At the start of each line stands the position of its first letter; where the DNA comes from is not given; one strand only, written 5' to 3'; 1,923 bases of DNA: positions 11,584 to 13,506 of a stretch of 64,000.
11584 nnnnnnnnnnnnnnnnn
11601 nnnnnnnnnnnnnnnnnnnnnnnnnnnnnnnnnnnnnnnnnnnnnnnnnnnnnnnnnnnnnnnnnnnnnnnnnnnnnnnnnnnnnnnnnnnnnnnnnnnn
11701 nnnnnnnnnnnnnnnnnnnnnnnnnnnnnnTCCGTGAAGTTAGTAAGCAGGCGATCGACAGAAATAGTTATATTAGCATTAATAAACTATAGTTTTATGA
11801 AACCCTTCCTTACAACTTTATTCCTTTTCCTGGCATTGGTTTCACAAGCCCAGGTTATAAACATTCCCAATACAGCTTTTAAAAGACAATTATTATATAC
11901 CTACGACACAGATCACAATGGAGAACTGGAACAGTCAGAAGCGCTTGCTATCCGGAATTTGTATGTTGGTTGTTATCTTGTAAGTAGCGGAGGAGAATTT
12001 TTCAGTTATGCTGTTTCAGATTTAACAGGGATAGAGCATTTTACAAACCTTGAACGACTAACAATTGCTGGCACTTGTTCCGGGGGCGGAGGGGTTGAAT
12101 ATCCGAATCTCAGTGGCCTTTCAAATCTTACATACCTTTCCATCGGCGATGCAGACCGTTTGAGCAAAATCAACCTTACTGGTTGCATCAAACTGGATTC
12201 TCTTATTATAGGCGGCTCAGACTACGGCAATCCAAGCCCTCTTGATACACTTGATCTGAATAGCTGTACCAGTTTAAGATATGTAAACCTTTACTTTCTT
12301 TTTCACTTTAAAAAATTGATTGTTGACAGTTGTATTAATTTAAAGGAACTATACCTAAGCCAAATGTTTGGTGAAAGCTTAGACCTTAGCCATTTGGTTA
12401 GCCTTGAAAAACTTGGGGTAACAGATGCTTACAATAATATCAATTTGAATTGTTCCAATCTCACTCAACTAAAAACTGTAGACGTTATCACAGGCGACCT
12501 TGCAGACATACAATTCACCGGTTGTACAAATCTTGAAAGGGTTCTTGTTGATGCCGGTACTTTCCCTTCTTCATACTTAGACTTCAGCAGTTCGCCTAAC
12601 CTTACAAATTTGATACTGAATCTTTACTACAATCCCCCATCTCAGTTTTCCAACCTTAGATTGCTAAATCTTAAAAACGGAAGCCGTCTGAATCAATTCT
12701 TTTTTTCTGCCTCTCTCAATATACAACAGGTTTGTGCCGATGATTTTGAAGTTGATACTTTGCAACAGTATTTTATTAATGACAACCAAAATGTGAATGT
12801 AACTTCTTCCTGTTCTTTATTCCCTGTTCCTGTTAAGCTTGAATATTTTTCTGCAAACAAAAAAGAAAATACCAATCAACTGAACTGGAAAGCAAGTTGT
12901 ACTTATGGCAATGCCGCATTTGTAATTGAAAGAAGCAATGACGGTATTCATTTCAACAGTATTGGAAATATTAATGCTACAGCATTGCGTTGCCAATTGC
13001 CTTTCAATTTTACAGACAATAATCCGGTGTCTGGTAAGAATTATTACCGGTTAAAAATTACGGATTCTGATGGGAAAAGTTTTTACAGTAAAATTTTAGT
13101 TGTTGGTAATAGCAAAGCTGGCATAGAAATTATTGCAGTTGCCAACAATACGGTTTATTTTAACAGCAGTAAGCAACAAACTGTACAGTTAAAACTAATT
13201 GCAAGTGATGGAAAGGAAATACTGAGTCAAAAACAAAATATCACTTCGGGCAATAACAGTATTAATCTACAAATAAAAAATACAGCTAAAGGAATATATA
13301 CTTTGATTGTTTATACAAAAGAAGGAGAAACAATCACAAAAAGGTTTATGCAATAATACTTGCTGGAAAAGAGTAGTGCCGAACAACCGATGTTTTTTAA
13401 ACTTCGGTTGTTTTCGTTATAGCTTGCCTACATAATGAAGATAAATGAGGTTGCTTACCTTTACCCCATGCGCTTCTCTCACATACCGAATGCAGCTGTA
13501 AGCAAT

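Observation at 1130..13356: Five-gene tandem array of T9SS-secreted LRR proteins: variable binding half, constant stalk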

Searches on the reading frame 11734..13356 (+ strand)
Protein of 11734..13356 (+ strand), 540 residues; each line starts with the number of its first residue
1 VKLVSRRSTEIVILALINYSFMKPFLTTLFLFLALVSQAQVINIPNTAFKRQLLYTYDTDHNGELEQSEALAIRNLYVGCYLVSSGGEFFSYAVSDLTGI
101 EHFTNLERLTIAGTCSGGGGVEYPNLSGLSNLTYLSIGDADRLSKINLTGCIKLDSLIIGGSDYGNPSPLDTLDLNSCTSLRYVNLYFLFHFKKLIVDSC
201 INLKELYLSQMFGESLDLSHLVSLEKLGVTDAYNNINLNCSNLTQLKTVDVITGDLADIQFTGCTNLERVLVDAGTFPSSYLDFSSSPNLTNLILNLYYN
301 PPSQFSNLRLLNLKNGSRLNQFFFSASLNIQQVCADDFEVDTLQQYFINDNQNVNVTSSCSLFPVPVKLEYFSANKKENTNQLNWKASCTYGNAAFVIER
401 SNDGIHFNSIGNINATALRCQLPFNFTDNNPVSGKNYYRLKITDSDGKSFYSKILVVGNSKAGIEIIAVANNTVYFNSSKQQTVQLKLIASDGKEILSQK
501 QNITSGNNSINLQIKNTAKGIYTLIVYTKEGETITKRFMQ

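Call 4: search_protein_families(library=pfam, proteins=[window:11734-13356:+], max_evalue=0.01)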
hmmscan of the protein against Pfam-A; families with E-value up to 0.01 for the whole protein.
window:11734-13356:+ (540 aa): 3 families
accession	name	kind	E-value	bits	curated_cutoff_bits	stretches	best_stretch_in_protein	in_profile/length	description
PF23952.1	LRR_EndoS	-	6.4e-06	26.8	27.9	0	93-184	34-111/116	Endo-beta-N-acetylglucosaminidase EndoS LRR domain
PF18962.6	Por_Secre_tail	-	0.00031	21.4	27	1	473-536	11-72/75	Secretion system C-terminal sorting domain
PF24758.1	LRR_At5g56370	-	0.00035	20.7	27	0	174-273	32-137/227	FBD-associated F-box protein At5g56370, LRR repeats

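Call 5: search_protein_families(library=ncbifam, proteins=[window:11734-13356:+], max_evalue=0.01)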
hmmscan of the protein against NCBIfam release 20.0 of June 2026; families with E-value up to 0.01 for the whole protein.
window:11734-13356:+ (540 aa): 2 families
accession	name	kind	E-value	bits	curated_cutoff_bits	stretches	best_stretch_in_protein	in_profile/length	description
TIGR04183.1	Por_Secre_tail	domain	0.00021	21.2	23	1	471-539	8-70/72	T9SS type A sorting domain-containing protein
NF009690.0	PRK13211.1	equivalog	0.0013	17.5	481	1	474-534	333-395/477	N-acetylglucosamine-binding protein GbpA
